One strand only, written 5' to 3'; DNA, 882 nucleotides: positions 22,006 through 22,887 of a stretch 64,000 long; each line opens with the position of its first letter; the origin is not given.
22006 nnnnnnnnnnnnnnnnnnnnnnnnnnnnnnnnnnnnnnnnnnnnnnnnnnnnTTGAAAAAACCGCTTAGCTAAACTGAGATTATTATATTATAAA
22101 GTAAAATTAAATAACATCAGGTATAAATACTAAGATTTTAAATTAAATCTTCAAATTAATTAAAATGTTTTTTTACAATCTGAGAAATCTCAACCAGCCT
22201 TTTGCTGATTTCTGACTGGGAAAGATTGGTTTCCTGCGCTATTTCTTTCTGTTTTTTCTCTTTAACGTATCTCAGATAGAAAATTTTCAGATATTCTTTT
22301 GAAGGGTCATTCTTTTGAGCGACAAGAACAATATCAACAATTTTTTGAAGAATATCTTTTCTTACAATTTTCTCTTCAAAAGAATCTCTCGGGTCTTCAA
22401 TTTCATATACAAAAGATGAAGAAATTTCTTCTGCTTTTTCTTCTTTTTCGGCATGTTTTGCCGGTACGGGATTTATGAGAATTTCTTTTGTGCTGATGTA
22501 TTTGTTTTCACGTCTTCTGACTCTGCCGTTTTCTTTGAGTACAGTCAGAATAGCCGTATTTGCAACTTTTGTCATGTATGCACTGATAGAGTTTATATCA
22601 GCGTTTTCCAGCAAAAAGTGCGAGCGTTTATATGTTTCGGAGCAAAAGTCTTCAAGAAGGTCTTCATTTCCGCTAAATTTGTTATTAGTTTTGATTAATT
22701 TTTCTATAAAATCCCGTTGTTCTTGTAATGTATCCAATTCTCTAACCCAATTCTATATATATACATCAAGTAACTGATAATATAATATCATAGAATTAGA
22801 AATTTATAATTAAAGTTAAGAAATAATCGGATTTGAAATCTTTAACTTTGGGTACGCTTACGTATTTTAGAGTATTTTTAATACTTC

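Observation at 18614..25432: Three-gene module: DUF1822-like/zf-HC2 membrane anti-sigma, ECF-like sigma, and a zinc-ribbon STAND ATPase-TPR protein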

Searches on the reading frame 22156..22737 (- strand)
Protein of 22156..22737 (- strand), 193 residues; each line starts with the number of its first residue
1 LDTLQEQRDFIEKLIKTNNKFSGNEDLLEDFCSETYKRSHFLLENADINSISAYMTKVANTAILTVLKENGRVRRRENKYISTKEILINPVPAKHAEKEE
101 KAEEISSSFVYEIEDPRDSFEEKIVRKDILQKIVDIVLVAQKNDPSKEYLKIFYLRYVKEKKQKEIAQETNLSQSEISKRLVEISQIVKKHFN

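Call 3: search_protein_families(library=pfam, proteins=[window:22156-22737:-], max_evalue=1)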
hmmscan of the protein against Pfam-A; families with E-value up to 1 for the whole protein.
window:22156-22737:- (193 aa): 8 families
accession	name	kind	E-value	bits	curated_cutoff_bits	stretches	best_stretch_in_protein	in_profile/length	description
PF08281.18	Sigma70_r4_2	-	1.3e-05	25.1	25.7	1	148-181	14-47/54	Sigma-70, region 4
PF04545.22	Sigma70_r4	-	6.6e-05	22.8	24.1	1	151-183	11-43/50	Sigma-70, region 4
PF13412.12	HTH_24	-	0.012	15.6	21.9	1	163-181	20-38/48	Winged helix-turn-helix DNA-binding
PF13404.12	HTH_AsnC-type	-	0.023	14.9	27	1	164-181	21-38/42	AsnC-type helix-turn-helix domain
PF12463.13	DUF3689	-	0.042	13.7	27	1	118-184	16-82/315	Protein of unknown function (DUF3689)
PF06530.18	Phage_antitermQ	-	0.043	14.2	26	1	140-184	58-102/118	Phage antitermination protein Q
PF24034.1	DUF7343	-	0.046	14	27.6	1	162-183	20-41/62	Domain of unknown function (DUF7343)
PF10668.15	Phage_terminase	-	0.051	13.7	22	1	140-178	2-40/67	Phage terminase small subunit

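Call 4: search_protein_families(library=ncbifam, proteins=[window:22156-22737:-], max_evalue=1)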
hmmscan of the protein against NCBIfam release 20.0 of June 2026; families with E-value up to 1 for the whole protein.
window:22156-22737:- (193 aa): 13 families
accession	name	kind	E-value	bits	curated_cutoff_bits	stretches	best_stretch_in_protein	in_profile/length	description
TIGR02937.1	sigma70-ECF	superfamily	1.3e-10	41.1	42.9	1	17-188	17-161/165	sigma-70 family RNA polymerase sigma factor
TIGR02950.1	SigM_subfam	subfamily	9.8e-06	25.5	147.95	2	8-107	7-106/159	RNA polymerase sigma factor, SigM family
NF007226.0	PRK09644.1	equivalog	5.4e-05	23.3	199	1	22-72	22-72/166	RNA polymerase sigma factor SigM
TIGR02985.1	Sig70_bacteroi1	subfamily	0.00018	21.7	126.4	1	50-186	51-156/162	RNA polymerase sigma-70 factor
TIGR02980.1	SigBFG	subfamily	0.00055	19.7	234.35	1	147-189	182-223/227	SigB/SigF/SigG family RNA polymerase sigma factor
NF058625.1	sigma_PG0214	equivalog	0.0024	17.6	130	2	107-183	82-152/170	GFO_1088 family ECF-type sigma factor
NF005448.0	PRK07037.1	equivalog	0.0073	15.9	190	1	115-177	99-156/186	RNA polymerase factor sigma-70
NF006930.0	PRK09415.1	subfamily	0.0091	15.8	198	1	112-192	100-175/179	RNA polymerase factor sigma C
NF009168.0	PRK12515.1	subfamily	0.0091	15.5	236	1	61-182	55-169/189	RNA polymerase sigma factor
NF009179.0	PRK12527.1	equivalog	0.032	14.3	162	0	151-184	112-145/159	RNA polymerase sigma factor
TIGR02835.1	spore_sigmaE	equivalog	0.1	12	348.6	1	137-192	174-230/234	RNA polymerase sporulation sigma factor SigE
NF007224.0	PRK09642.1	equivalog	0.15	12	212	0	127-192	88-154/160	RNA polymerase sigma factor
NF041236.1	CAS_III-E_sigma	exception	0.15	11.9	100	1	78-191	104-203/206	type III-E CRISPR-associated RpoE-like sigma factor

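Call 10: find_homologous_proteins(query=window:22156-22737:-, max_evalue=0.001)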
Query window:22156-22737:- (193 aa): 266 proteins with E <= 0.001 among 521 candidates; the best 120 are listed.
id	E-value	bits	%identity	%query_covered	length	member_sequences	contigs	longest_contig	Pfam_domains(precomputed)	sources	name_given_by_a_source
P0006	9.9e-113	392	99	100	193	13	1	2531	PF08281.19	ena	-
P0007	7.0e-105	366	92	100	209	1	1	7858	-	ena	-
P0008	1.4e-104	365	92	100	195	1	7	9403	-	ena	-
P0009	3.7e-104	364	91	100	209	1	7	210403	-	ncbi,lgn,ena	-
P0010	2.8e-90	319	77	99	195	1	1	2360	-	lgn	-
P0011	8.0e-90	317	78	99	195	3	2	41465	PF04545.23,PF08281.19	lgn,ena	-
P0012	1.1e-89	317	79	99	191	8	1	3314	-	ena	-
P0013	1.3e-88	313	77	99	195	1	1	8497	PF04545.23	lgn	-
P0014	1.6e-88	313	76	99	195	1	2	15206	PF04545.23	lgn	-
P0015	1.2e-87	310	78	99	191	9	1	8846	-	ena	-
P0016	2.7e-87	309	77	99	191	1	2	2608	PF08281.19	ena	-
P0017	6.6e-87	308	78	99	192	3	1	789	PF08281.19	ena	-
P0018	9.4e-87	307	76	99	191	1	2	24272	-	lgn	-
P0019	1.2e-86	307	78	99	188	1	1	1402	PF08281.19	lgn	-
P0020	1.3e-86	307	76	99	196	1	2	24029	-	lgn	-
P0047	5.4e-83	295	74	99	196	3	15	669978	PF08281.19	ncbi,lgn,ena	-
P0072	1.5e-80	287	71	99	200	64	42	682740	-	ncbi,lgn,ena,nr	ncbi:MAG: sigma-70 family RNA polymerase sigma factor [Clostridium sp.]|nr:sigma-70 family RNA polym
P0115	3.8e-71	256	64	99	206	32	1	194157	-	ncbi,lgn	-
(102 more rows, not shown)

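Call 13: find_encoding_contigs(protein=P0009, flank=10000, max_places=3)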
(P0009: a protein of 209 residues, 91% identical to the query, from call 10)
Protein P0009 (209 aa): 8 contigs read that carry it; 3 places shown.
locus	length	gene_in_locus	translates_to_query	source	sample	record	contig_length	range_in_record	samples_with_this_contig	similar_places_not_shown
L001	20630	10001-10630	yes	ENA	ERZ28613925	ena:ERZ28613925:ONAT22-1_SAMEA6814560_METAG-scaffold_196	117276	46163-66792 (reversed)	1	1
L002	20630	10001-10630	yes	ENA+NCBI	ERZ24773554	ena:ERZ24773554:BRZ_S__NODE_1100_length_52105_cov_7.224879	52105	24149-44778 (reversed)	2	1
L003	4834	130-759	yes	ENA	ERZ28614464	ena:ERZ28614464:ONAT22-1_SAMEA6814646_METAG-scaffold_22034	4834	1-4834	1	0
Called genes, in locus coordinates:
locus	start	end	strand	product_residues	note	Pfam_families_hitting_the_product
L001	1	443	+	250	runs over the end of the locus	PF20772:TACO1_YebC_N, PF01709:Transcrip_reg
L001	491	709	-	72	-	-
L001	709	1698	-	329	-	-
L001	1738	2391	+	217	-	PF02811:PHP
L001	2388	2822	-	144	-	-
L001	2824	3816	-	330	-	PF02355:SecD_SecF_C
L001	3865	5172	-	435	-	PF07549:Sec_GG (weak), PF21760:SecD_1st, PF22599:SecDF_P1_head, PF02355:SecD_SecF_C, PF03176:MMPL, PF00873:ACR_tran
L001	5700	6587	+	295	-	PF00009:GTP_EFTU, PF00071:Ras (weak), PF00350:Dynamin_N (faint), PF01926:MMR_HSR1, PF02421:FeoB_N, PF03193:RsgA_GTPase (faint), PF04548:AIG1 (weak), PF07650:KH_2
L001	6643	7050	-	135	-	-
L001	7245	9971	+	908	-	PF13103:TonB_2 (faint)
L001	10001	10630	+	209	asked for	-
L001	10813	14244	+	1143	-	PF12773:DZR, PF13191:AAA_16, PF13424:TPR_12 (faint), PF17874:TPR_MalT (weak)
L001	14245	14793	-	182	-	PF04079:SMC_ScpB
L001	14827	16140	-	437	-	PF00682:HMGL-like, PF22617:HCS_D2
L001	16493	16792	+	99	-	-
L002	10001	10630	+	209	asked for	-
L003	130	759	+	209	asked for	-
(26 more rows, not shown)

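Call 14: find_encoding_contigs(protein=P0047, flank=8000, max_places=1)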
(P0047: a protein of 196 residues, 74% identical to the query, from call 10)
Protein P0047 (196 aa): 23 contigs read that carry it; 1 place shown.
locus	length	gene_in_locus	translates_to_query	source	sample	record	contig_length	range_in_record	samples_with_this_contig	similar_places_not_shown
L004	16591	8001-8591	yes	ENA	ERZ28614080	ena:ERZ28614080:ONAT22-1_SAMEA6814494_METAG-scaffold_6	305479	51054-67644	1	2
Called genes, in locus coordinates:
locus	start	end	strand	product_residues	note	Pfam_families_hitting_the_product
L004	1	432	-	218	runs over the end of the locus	PF07963:N_methyl (faint)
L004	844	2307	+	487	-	-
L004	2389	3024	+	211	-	PF00230:MIP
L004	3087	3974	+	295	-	PF00009:GTP_EFTU, PF01926:MMR_HSR1, PF02421:FeoB_N, PF03193:RsgA_GTPase (faint), PF04548:AIG1 (weak), PF00350:Dynamin_N (weak), PF07650:KH_2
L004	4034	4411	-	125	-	-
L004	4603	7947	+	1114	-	-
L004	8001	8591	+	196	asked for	PF08281:Sigma70_r4_2 (weak)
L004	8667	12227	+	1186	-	PF12773:DZR (weak), PF13191:AAA_16, PF25199:nSTAND_NTPase5 (faint)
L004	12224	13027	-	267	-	PF01048:PNP_UDP_1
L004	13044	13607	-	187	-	PF01558:POR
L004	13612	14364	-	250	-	PF02775:TPP_enzyme_C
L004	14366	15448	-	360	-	PF01855:POR_N, PF17147:PFOR_II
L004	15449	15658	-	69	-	PF12797:Fer4_2 (weak), PF12837:Fer4_6 (weak), PF13237:Fer4_10, PF14697:Fer4_21 (faint), PF00037:Fer4 (weak), PF12838:Fer4_7, PF13187:Fer4_9, PF00037:Fer4 (weak), +5 more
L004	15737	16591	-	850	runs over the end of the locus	PF03065:Glyco_hydro_57, PF12055:DUF3536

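Call 15: find_encoding_contigs(protein=P0072, flank=8000, max_places=1)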
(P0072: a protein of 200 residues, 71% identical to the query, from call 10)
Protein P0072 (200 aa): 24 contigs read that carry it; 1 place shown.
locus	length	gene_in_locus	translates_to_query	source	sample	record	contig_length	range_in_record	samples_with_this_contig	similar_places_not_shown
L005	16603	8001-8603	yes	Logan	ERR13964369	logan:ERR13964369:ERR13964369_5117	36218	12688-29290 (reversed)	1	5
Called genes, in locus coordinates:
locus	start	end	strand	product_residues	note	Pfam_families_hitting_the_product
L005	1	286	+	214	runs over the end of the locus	PF00596:Aldolase_II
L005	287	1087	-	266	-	-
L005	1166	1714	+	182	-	PF03602:Cons_hypoth95, PF05175:MTS (weak), PF13847:Methyltransf_31 (weak)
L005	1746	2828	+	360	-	PF03462:PCRF, PF00472:RF-1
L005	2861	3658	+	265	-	PF02535:Zip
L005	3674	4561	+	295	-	PF00009:GTP_EFTU, PF01926:MMR_HSR1, PF02421:FeoB_N, PF03193:RsgA_GTPase (faint), PF04548:AIG1 (weak), PF00350:Dynamin_N (weak), PF07650:KH_2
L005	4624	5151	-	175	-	-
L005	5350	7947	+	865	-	-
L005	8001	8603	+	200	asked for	-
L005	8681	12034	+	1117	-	PF12773:DZR (weak), PF07693:KAP_NTPase (faint), PF13191:AAA_16, PF17874:TPR_MalT (faint)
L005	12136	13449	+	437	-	PF03952:Enolase_N, PF00113:Enolase_C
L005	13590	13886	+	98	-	PF13443:HTH_26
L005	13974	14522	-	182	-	PF03729:DUF308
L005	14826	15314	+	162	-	-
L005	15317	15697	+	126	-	-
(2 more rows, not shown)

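Call 16: find_encoding_contigs(protein=P0115, flank=8000, max_places=1)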
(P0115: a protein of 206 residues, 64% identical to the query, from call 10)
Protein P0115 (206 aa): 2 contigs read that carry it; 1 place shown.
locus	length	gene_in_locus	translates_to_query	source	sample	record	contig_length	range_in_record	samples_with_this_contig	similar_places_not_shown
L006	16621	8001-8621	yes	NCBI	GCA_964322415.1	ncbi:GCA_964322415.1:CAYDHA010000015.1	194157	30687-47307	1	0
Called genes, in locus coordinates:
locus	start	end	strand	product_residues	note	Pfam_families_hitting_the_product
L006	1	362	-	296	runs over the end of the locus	PF03313:SDH_alpha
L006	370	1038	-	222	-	PF03315:SDH_beta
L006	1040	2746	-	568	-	PF02776:TPP_enzyme_N, PF00205:TPP_enzyme_M, PF02775:TPP_enzyme_C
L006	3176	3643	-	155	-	-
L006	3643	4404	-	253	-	-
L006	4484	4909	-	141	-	-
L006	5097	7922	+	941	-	PF13103:TonB_2 (weak)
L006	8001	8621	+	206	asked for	-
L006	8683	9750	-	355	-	PF00437:T2SSE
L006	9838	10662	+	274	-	PF00793:DAHP_synth_1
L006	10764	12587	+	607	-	PF04851:ResIII (weak), PF00270:DEAD, PF00271:Helicase_C, PF16124:RecQ_Zn_bind, PF09382:RQC, PF00570:HRDC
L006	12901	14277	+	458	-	PF11638:DnaA_N, PF01695:IstB_IS21 (weak), PF00308:Bac_DnaA, PF00004:AAA, PF08299:Bac_DnaA_C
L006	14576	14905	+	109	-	-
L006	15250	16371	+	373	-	PF00712:DNA_pol3_beta, PF02767:DNA_pol3_beta_2, PF02768:DNA_pol3_beta_3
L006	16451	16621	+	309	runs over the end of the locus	PF00288:GHMP_kinases_N, PF08544:GHMP_kinases_C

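Call 25: find_related_loci(query=A2, collection=genome_contigs, flank=10000)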
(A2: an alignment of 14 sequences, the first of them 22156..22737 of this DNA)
Query A2 (193 aa) in genome_contigs; peptide patterns used: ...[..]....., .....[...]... (x = any residue, [..] = any of these).
47 stretches matched a pattern; 38 encode a relative of the query (tblastn E <= 1e-3); 38 distinct loci.
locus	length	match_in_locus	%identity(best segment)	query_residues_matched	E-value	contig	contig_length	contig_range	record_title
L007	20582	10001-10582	91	1-193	2e-114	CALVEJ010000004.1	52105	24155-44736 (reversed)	MAG: Candidatus Gastranaerophilales bacterium isolate BRZ_S__bin91 genome assembly, contig: BRZ_S__NODE_1100_length_5210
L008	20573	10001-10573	79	1-192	1e-99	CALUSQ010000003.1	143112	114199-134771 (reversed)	MAG: Candidatus Gastranaerophilales bacterium isolate BRZ_DT__bin83 genome assembly, contig: BRZ_DT__NODE_68_length_1431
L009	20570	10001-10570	77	1-192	1e-97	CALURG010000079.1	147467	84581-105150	MAG: Candidatus Gastranaerophilales bacterium isolate E04__bin228 genome assembly, contig: E04__k127_7899275, whole geno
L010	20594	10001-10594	74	1-192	7e-97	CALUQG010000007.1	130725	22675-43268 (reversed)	MAG: Candidatus Gastranaerophilales bacterium isolate BRZ_DT__bin26 genome assembly, contig: BRZ_DT__NODE_83_length_1307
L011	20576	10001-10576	76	1-192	8e-95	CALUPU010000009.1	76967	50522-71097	MAG: Candidatus Gastranaerophilales bacterium isolate BRZ_N__bin99 genome assembly, contig: BRZ_N__NODE_848_length_76967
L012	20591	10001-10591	74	1-192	2e-94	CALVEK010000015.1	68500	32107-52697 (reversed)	MAG: Candidatus Gastranaerophilales bacterium isolate BRZ_B__bin22 genome assembly, contig: BRZ_B__NODE_637_length_68500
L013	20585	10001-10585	75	1-192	2e-94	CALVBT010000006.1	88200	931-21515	MAG: Candidatus Gastranaerophilales bacterium isolate BRZ_PB__bin5 genome assembly, contig: BRZ_PB__NODE_297_length_8820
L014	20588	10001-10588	73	1-192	3e-92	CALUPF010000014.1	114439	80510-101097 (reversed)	MAG: Candidatus Gastranaerophilales bacterium isolate E19__bin50 genome assembly, contig: E19__k127_8974210, whole genom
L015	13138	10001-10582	74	1-192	1e-91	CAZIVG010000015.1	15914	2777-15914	MAG TPA_asm: uncultured Muribaculaceae bacterium isolate SRP242652_co2_214 genome assembly, contig: NODE_4051_length_159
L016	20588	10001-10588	73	1-192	2e-91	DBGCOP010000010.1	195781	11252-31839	MAG TPA_asm: Candidatus Limenecus sp. isolate MAG11515 contig10, whole genome shotgun sequence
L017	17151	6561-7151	72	1-192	5e-91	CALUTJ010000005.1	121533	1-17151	MAG: Candidatus Gastranaerophilales bacterium isolate BRZ_BG__bin84 genome assembly, contig: BRZ_BG__NODE_182_length_121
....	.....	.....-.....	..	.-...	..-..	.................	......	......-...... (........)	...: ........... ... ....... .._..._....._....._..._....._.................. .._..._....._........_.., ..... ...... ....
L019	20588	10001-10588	70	1-192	5e-89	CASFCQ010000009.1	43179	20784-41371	uncultured bacterium isolate O33_L1_396396_idba_bin.150 genome assembly, contig: O33_L1_396396_idba_bin.150.fa_scaffold_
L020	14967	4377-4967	70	1-192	2e-88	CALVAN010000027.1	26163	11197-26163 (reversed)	MAG: Candidatus Gastranaerophilales bacterium isolate BRZ_MR__bin51 genome assembly, contig: BRZ_MR__NODE_1923_length_26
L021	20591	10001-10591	70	1-192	5e-88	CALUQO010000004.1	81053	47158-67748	MAG: Candidatus Gastranaerophilales bacterium isolate BRZ_AA__bin40 genome assembly, contig: BRZ_AA__NODE_290_length_810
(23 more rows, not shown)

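Call 35: search_solved_structures(query=A2, max_evalue=0.01, show_alignments=2)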
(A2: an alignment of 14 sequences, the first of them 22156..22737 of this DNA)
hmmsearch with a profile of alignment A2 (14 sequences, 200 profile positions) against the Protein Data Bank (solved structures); distinct sequences matched with E-value up to 0.01: 0.

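Call 38: search_protein_families(library=padloc, proteins=[window:22156-22737:-], max_evalue=0.1)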
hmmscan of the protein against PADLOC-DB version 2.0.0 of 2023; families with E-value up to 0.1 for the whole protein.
window:22156-22737:- (193 aa): 1 family
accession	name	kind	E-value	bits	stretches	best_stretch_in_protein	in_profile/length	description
PDLC01879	CARF3--CARF_TM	-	0.072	10.7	0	112-184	133-194/222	-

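Call 47: predict_structure(alignment_id=A2)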
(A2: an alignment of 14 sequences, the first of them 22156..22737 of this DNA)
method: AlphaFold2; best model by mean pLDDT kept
length: 193 residues; sequences in the alignment: 14
mean_pLDDT: 71.0   pTM: 0.40
mean pLDDT of the five models: 71.0, 58.5, 56.3, 52.8, 48.0
residues with pLDDT >= 90: 29; 70-90: 98; 50-70: 22; < 50: 44
segments of 3 or more residues with pLDDT < 50: 85-126
pLDDT, mean of each block of 10 residues (from residue 1): 76 88 88 86 67 84 85 57 43 33 32 35 51 84 88 84 90 91 87 74
secondary structure, 60 per line:
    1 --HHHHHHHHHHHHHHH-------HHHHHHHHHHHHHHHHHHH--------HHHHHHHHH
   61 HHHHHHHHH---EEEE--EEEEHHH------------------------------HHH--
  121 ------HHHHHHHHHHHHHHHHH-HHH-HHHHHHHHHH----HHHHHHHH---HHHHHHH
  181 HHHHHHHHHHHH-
elements in order: H3-17 H25-43 H52-69 E73-76 E79-82 H127-143 H149-158 H163-170 H174-192

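Call 51: fold_search(model_id=the predicted structure, library=pdb)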
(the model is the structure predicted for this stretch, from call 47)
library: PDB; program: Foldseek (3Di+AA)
matches with E <= 10: 151; with E <= 0.001: 0
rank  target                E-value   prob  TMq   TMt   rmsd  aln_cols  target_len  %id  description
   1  9m9d_F                1.3e-02  0.99  0.30  0.35  23.5       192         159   14  Structural Basis of Pausing During Transcription Initiation in Mycobacterium tuberculosis (released 2026-01-14)
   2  9m9e_F                2.3e-02  0.98  0.28  0.30  19.0       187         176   15  Structural Basis of Pausing During Transcription Initiation in Mycobacterium tuberculosis (released 2026-01-14)
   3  6jcy_F                2.5e-02  0.92  0.25  0.29  22.9       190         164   11  Mycobacterium tuberculosis RNA polymerase transcription initiation open complex with a chimeric ECF sigma factor sigH/ (released 2019-05-29)
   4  1or7_A                2.8e-02  0.94  0.30  0.31  16.9       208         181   14  Crystal Structure of Escherichia coli sigmaE with the Cytoplasmic Domain of its Anti-sigma RseA (released 2003-04-15)
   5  8z6g_D                3.7e-02  0.96  0.27  0.30  13.8       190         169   13  the AlgU-MucAcyto complex structure in Pseudomonas aeruginosa (released 2024-05-08)
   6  9a7s_A                3.7e-02  0.80  0.25  0.20  23.9       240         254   14  Integrative model of RPSD-RPOB by crosslinking MS and deep learning (released 2024-09-18)
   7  6in7_B                5.9e-02  0.90  0.27  0.29  15.5       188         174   13  Crystal structure of AlgU in complex with MucA(cyto) (released 2019-07-24)
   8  9a4r_A                5.9e-02  0.77  0.25  0.23  24.5       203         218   15  Integrative model of RPSH-RPOB by crosslinking MS and deep learning (released 2024-09-18)
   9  6dv9_F                6.2e-02  0.92  0.27  0.30  23.7       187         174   14  Crystal structure of Mycobacterium tuberculosis transcription initiation complex(ECF sigma factor L) containing 5nt RN (released 2019-02-20)
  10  6kon_F                6.6e-02  0.84  0.26  0.28  23.1       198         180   12  Mycobacterium tuberculosis initial transcription complex comprising sigma H and 5'-OH RNA of 5 nt (released 2020-03-11)
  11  5wuq_B                7.3e-02  0.84  0.25  0.30  13.1       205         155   12  Crystal structure of SigW in complex with its anti-sigma RsiW, a zinc binding form (released 2017-03-29)
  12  6kop_F                7.7e-02  0.87  0.25  0.30  25.2       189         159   10  Mycobacterium tuberculosis initial transcription complex comprising sigma H and 5'-OH RNA of 9 nt (released 2020-03-11)
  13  6jbq_F                7.7e-02  0.87  0.26  0.27  23.4       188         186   13  CryoEM structure of Escherichia coli sigmaE transcription initiation complex containing 5nt of RNA (released 2019-05-29)
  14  1or7_B                8.1e-02  0.91  0.29  0.33  12.5       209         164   10  Crystal Structure of Escherichia coli sigmaE with the Cytoplasmic Domain of its Anti-sigma RseA (released 2003-04-15)
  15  8z6g_B                8.1e-02  0.89  0.27  0.30  13.8       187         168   11  the AlgU-MucAcyto complex structure in Pseudomonas aeruginosa (released 2024-05-08)
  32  2h27_D                9.3e-01  0.98  0.27  0.67   3.1        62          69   14  Crystal Structure of Escherichia coli SigmaE Region 4 Bound to its-35 Element DNA (released 2006-08-22)
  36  2h27_A                1.2e+00  0.97  0.26  0.64   3.2        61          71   15  Crystal Structure of Escherichia coli SigmaE Region 4 Bound to its-35 Element DNA (released 2006-08-22)
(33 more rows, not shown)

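Call 62: search_protein_families(library=ncbifam, alignment_id=A2, max_evalue=0.001)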
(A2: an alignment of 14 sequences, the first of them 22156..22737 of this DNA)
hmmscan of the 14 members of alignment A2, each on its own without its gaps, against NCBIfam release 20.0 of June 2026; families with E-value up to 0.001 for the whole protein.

A. member 1, window:22156-22737:- (193 aa): 5 families
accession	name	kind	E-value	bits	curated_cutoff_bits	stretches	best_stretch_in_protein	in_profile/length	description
TIGR02937.1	sigma70-ECF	superfamily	1.3e-10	41.1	42.9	1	17-188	17-161/165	sigma-70 family RNA polymerase sigma factor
TIGR02950.1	SigM_subfam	subfamily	9.8e-06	25.5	147.95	0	8-107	7-106/159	RNA polymerase sigma factor, SigM family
NF007226.0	PRK09644.1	equivalog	5.4e-05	23.3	199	0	22-72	22-72/166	RNA polymerase sigma factor SigM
TIGR02985.1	Sig70_bacteroi1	subfamily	0.00018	21.7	126.4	0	50-186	51-156/162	RNA polymerase sigma-70 factor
TIGR02980.1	SigBFG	subfamily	0.00055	19.7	234.35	1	147-189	182-223/227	SigB/SigF/SigG family RNA polymerase sigma factor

B. families by the number of members that match (of 14 scanned): 28 families (the first 25 are shown)
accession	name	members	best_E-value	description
TIGR02937.1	sigma70-ECF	14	2.7e-16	sigma-70 family RNA polymerase sigma factor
TIGR02980.1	SigBFG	14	4.9e-08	SigB/SigF/SigG family RNA polymerase sigma factor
TIGR02985.1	Sig70_bacteroi1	13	1.8e-08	RNA polymerase sigma-70 factor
TIGR02950.1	SigM_subfam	11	3.2e-08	RNA polymerase sigma factor, SigM family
NF007226.0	PRK09644.1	10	4.1e-06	RNA polymerase sigma factor SigM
NF005448.0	PRK07037.1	7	9.8e-07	RNA polymerase factor sigma-70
NF058625.1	sigma_PG0214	7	1.1e-06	GFO_1088 family ECF-type sigma factor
TIGR02983.1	SigE-fam_strep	6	1.5e-06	SigE family RNA polymerase sigma factor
NF004052.0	PRK05572.1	6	1.3e-05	SigF/SigG family RNA polymerase sporulation sigma factor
TIGR02885.1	spore_sigF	5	1.7e-05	RNA polymerase sporulation sigma factor SigF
TIGR03209.1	P21_Cbot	4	0.00012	botulinum neurotoxin transcription-activating sigma factor BotR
NF007223.0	PRK09641.1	4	0.00021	RNA polymerase sigma factor SigW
TIGR02957.1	SigX4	3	6.3e-05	RNA polymerase sigma-70 factor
NF009179.0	PRK12527.1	3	0.00011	RNA polymerase sigma factor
TIGR02948.1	SigW_bacill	2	6.6e-05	RNA polymerase sigma factor SigW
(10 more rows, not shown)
